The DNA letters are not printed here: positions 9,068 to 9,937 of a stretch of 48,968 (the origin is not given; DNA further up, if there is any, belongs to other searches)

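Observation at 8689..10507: Moron island: two exosortase-type (PEP-CTERM / VPLPA-CTERM) secreted proteins plus a third secreted protein in a phage genome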

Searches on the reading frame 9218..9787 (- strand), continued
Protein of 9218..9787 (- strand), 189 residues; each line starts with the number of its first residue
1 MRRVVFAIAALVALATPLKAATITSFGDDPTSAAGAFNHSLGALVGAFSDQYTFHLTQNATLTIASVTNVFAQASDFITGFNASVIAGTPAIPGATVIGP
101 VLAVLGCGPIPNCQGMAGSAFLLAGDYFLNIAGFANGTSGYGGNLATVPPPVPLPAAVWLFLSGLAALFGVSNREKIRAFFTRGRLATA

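Call 50: fold_search(model_id=the predicted structure, library=pdb)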
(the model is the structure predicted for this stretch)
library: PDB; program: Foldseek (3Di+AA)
matches with E <= 10: 1764; with E <= 0.001: 41
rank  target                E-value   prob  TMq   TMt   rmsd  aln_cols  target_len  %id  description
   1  5sv5                  2.9e-06  1.00  0.37  0.60   5.1       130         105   18  1.0 Angstrom Crystal Structure of pre-Peptidase C-terminal Domain of Collagenase from Bacillus anthracis. (released 2016-08-17)
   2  1nqj_A                3.3e-05  1.00  0.40  0.71   4.2       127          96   13  CRYSTAL STRUCTURE OF CLOSTRIDIUM HISTOLYTICUM COLG COLLAGENASE COLLAGEN-BINDING DOMAIN 3B AT 1.0 ANGSTROM RESOLUTION I (released 2003-04-15)
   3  5b2g_F                3.5e-05  1.00  0.35  0.48   5.4       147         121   10  Crystal structure of human claudin-4 in complex with C-terminal fragment of Clostridium perfringens enterotoxin (released 2016-10-05)
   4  1nqj_B                5.0e-05  1.00  0.38  0.58   4.7       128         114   15  CRYSTAL STRUCTURE OF CLOSTRIDIUM HISTOLYTICUM COLG COLLAGENASE COLLAGEN-BINDING DOMAIN 3B AT 1.0 ANGSTROM RESOLUTION I (released 2003-04-15)
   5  6ov2_B                5.0e-05  1.00  0.41  0.56   5.3       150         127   12  Crystal structure of human claudin-9 in complex with Clostridium perfringens entertoxin C-terminal domain in closed fo (released 2019-09-04)
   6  9k3m_AA               6.0e-05  1.00  0.35  0.37   8.2       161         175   12  The structure of Microviridae PJNS001 (released 2025-08-13)
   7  6ake_D                6.8e-05  1.00  0.37  0.55   5.4       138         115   12  Crystal structure of mouse claudin-3 in complex with C-terminal fragment of Clostridium perfringens enterotoxin (released 2019-02-27)
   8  9pzi_G                7.7e-05  1.00  0.39  0.56   5.0       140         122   13  Crystal Structure of synthetic antibody COP-2 in complex with the C-terminal domain of Clostridium perfringens enterot (released 2025-08-20)
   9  9k3n_AA               7.7e-05  1.00  0.35  0.37   7.4       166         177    9  The structure of Salmonella phage PJNS002 (released 2025-08-13)
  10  8u5b_B                9.2e-05  1.00  0.39  0.54   4.7       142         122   13  Cryo-EM structure of human claudin-4 complex with Clostridium perfringens enterotoxin C-terminal domain and sFab COP-1 (released 2023-09-27)
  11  6ov3_B                1.0e-04  1.00  0.36  0.50   5.7       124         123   10  Crystal structure of human claudin-9 in complex with Clostridium perfringens entertoxin C-terminal domain in open form (released 2019-09-04)
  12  1gff_2                1.1e-04  1.00  0.33  0.35  11.6       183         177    9  THE ATOMIC STRUCTURE OF THE DEGRADED PROCAPSID PARTICLE OF THE BACTERIOPHAGE G4: INDUCED STRUCTURAL CHANGES IN THE PRE (released 1996-04-03)
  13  2o8o_A                1.2e-04  1.00  0.37  0.58   4.9       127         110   13  Crystal structure of Clostridium histolyticum colg collagenase collagen-binding domain 3B at 1.35 Angstrom resolution  (released 2007-12-11)
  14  9pzi_H                1.2e-04  1.00  0.38  0.52   5.3       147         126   10  Crystal Structure of synthetic antibody COP-2 in complex with the C-terminal domain of Clostridium perfringens enterot (released 2025-08-20)
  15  8u5e_A                1.3e-04  1.00  0.38  0.54   4.8       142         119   10  Crystal Structure of C-terminal domain of Clostridium perfringens Enterotoxin in Space Group P 21 21 21 (released 2023-12-20)
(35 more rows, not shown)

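Call 58: find_encoding_contigs(protein=P0066, flank=10000, max_places=2)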
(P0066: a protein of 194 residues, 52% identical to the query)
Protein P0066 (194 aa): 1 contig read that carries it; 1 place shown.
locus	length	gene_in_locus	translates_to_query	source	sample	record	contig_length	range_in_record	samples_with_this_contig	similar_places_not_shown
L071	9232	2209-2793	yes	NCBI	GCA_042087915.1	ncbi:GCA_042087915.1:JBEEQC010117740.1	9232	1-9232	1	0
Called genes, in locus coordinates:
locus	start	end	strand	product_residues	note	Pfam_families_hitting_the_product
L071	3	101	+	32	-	?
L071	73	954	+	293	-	PF04404:ERF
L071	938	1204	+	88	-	PF21779:DUF6874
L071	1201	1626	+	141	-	PF07105:DUF1367 (faint)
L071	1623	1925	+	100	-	-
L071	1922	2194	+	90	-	-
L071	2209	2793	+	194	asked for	-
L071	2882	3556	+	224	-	-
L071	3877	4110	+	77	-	-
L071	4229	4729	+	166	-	-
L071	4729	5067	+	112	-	-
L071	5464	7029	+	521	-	-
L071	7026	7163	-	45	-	-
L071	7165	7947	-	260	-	PF01183:Glyco_hydro_25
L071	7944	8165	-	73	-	-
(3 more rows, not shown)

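Call 61: search_protein_families(library=ncbifam, alignment_id=A3, max_evalue=0.01)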
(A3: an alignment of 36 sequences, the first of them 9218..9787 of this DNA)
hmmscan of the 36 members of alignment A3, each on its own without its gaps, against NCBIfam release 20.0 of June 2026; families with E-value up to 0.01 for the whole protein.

A. member 1, window:9218-9787:- (189 aa): 2 families
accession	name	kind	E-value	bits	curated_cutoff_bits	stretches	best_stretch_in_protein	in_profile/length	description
NF038126.1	PEP_CTERM_FxDxF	subfamily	1.2e-13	51.6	50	1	7-173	4-163/165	FxDxF family PEP-CTERM protein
TIGR03370.1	VPLPA-CTERM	domain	0.00076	19.4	25.35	1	152-168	1-17/25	VPLPA-CTERM sorting domain-containing protein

B. families by the number of members that match (of 36 scanned): 13 families
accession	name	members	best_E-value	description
NF038126.1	PEP_CTERM_FxDxF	21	2.1e-17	FxDxF family PEP-CTERM protein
NF033554.9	floc_PepA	15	6.8e-08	flocculation-associated PEP-CTERM protein PepA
TIGR03370.1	VPLPA-CTERM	14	5.1e-08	VPLPA-CTERM sorting domain-containing protein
NF041538.1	PEP_EDSA_1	9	1.3e-07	EDSAP-1 family PEP-CTERM protein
NF038125.1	PEP_CTERM_THxN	7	6.8e-07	THxN family PEP-CTERM protein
NF041927.1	Xrt_dep_XDP1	5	8e-07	exosortase-dependent surface protein XDP1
NF038129.1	PEP_NF038129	5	0.00031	NF038129 family PEP-CTERM protein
NF038124.1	PEP_CTERM_TLD_A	2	9.8e-06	PEP_CTERM-anchored TLD domain-containing protein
NF038120.1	PEP_CTERM_QFxxD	2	0.0016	NF038120 family PEP-CTERM protein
NF058571.1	GVDTG_CTERM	1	0.0022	GVDTG sorting domain-containing protein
NF008951.0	PRK12295.1-4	1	0.0024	ATP phosphoribosyltransferase regulatory subunit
NF033947.0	PEP-cistern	1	0.0034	cistern family PEP-CTERM protein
NF038118.1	PEP_CTERM_CCXG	1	0.004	CCXG family PEP-CTERM protein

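Call 70: find_related_loci(query=A1, collection=metagenome_contigs, flank=10000)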
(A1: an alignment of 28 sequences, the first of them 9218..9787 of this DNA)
Query A1 (189 aa) in metagenome_contigs; peptide patterns used: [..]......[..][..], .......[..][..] (x = any residue, [..] = any of these).
218 stretches matched a pattern; 125 encode a relative of the query (tblastn E <= 1e-3); the best 80 are kept; 80 distinct loci.
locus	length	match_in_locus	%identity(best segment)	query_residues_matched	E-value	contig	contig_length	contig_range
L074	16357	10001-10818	74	1-178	1e-76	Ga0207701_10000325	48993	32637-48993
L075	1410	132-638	68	1-168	9e-70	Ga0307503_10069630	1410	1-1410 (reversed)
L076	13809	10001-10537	65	1-176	4e-60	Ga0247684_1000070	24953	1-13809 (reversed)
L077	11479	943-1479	65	1-176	4e-60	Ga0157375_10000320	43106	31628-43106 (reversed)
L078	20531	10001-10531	65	1-185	2e-59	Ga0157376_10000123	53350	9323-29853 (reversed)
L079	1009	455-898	67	35-179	4e-58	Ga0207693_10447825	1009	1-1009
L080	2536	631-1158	63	1-176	3e-53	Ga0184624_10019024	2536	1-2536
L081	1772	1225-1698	65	1-152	1e-49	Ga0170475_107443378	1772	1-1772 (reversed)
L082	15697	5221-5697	56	1-152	2e-45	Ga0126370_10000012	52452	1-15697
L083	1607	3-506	59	27-183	2e-46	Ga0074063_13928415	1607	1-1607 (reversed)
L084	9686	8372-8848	56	1-152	2e-45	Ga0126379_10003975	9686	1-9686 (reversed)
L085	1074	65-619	56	1-178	5e-47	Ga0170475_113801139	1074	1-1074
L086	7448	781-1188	60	19-154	6e-44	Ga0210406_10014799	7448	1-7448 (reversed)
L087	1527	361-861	53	1-170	1e-44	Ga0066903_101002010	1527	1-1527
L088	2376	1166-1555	60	23-154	5e-37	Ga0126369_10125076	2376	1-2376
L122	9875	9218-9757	45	1-169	5e-26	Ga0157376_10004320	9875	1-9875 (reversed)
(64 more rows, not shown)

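Call 75: search_dna_similar(query=window:9218-9787:-, collection=plasmids, mode=protein, max_evalue=0.001)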
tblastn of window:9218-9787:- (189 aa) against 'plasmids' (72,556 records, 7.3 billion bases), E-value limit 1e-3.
No match.

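Call 80: search_protein_families(library=ncbifam, proteins=[P0092, P0076, P0114, P0119], max_evalue=10)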
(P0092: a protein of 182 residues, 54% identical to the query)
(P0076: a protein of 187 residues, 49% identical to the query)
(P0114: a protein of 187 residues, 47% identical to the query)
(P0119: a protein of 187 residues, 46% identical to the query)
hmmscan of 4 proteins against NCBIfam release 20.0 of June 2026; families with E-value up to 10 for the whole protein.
P0092 (182 aa): 1 family
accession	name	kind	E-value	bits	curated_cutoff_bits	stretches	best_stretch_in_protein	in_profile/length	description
NF038126.1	PEP_CTERM_FxDxF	subfamily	2.9e-10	40.6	50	1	8-179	3-165/165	FxDxF family PEP-CTERM protein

P0076 (187 aa): 1 family
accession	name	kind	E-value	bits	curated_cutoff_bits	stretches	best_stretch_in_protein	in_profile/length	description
NF038126.1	PEP_CTERM_FxDxF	subfamily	4e-12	46.7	50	1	8-162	6-147/165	FxDxF family PEP-CTERM protein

P0114 (187 aa): 4 families
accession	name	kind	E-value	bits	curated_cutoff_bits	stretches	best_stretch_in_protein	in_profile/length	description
NF038126.1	PEP_CTERM_FxDxF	subfamily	4.7e-06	26.9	50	1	24-178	23-165/165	FxDxF family PEP-CTERM protein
NF045529.2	Heimdall-CTERM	domain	0.3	11.6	24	1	161-182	7-26/26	Heimdall-CTERM domain-containing surface protein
NF033507.3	Loki-CTERM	subfamily_domain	0.39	11.1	19.9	1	161-182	6-27/27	Loki-CTERM sorting domain-containing protein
TIGR02088.1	LEU3_arch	subfamily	4.4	6.4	409.8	1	47-131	199-275/324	isopropylmalate/isohomocitrate dehydrogenases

P0119 (187 aa): 2 families
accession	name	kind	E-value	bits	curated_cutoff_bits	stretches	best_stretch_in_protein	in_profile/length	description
NF038126.1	PEP_CTERM_FxDxF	subfamily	2.5e-08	34.3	50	1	3-177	8-165/165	FxDxF family PEP-CTERM protein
TIGR02595.1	PEP_CTERM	domain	0.21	12.5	16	1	160-180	4-24/24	PEP-CTERM sorting domain-containing protein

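Call 86: search_protein_families(library=phrogs, alignment_id=A4, max_evalue=0.00001)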
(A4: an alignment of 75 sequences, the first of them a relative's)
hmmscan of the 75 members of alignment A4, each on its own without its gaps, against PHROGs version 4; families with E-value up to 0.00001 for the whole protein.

A. member 1, L078:350-1051:+ (233 aa): 2 families
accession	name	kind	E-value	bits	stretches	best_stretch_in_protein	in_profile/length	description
phrog_2520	-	moron, auxiliary metabolic gene and host takeover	1.7e-25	90.7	1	1-142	11-161/166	gamma-glutamyl cyclotransferase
phrog_27033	-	unknown function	2.3e-25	90.7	1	1-130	1-126/208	-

B. families by the number of members that match (of 75 scanned): 103 families (the first 25 are shown)
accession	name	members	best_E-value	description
phrog_62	-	5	1.2e-106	DNA helicase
phrog_16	-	3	2.8e-81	DNA helicase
phrog_4046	-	3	1.4e-74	-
phrog_29996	-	3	5e-17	-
phrog_636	-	3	3.2e-12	-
phrog_6032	-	3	1.3e-07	-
phrog_17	-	2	3.5e-79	DNA polymerase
phrog_10285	-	2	1.3e-42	DNA polymerase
phrog_124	-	2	4.9e-24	Sak4-like ssDNA annealing protein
phrog_11354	-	2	7e-24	-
phrog_7766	-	2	2.5e-23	DNA polymerase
phrog_24210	-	2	1.1e-17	tail fiber protein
phrog_2013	-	2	1.7e-11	lytic tail protein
phrog_165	-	1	2.8e-166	tail sheath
phrog_6121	-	1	3.4e-110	virion structural protein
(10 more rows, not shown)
